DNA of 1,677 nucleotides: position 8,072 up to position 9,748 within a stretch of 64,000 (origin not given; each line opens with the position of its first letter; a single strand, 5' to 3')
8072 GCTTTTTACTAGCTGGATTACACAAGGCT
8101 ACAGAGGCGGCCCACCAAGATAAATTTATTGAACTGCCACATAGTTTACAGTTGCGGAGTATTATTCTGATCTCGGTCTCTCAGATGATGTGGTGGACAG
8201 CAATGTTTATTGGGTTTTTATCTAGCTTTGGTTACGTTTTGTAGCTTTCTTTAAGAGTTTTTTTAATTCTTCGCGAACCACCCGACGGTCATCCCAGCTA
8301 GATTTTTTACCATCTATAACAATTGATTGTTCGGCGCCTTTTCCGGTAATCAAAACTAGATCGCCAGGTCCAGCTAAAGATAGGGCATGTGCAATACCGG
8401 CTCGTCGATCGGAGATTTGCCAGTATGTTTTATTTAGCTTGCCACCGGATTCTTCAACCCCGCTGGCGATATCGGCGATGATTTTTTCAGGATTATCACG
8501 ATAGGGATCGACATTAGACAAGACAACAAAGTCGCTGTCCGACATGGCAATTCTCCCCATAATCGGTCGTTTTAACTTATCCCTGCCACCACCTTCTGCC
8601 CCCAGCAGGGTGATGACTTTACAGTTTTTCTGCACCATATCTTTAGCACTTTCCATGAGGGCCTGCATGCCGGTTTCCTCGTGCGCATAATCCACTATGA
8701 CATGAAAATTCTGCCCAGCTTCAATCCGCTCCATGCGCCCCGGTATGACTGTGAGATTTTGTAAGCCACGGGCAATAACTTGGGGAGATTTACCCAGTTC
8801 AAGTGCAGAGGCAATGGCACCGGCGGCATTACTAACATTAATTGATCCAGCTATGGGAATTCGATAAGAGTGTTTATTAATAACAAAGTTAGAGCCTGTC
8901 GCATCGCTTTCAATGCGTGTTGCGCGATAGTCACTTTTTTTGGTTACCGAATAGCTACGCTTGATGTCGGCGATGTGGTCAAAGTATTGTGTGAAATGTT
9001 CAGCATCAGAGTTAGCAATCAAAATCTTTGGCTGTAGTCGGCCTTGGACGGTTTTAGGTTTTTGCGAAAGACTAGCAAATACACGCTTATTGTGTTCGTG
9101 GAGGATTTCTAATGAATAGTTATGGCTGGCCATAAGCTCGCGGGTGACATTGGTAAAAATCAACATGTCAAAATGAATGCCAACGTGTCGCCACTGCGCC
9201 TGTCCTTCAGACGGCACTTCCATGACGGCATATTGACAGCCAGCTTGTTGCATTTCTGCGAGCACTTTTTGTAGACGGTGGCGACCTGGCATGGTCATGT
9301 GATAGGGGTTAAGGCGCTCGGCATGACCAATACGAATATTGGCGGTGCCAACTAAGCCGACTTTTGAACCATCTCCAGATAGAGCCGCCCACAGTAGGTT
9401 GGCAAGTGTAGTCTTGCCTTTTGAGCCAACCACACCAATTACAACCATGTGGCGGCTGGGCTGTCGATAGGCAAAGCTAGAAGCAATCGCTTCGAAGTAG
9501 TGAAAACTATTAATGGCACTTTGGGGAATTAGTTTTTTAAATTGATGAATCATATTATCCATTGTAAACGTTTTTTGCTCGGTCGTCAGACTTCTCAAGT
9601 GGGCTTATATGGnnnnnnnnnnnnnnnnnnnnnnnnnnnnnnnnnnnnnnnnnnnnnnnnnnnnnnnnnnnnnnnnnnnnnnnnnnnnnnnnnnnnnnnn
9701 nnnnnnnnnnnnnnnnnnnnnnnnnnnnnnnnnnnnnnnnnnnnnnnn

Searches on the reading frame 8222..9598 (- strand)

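Call 73: search_protein_families(library=pfam, proteins=[window:8222-9598:-], max_evalue=0.0001)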
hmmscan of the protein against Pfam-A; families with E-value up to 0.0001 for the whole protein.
window:8222-9598:- (458 aa): 2 families
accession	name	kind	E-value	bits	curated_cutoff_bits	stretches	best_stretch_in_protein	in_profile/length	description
PF08245.18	Mur_ligase_M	-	1.5e-25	90.8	24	1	56-265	1-200/200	Mur ligase middle domain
PF02875.26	Mur_ligase_C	-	7.3e-24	85.4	28.4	1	287-421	1-127/127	Mur ligase, glutamate ligase domain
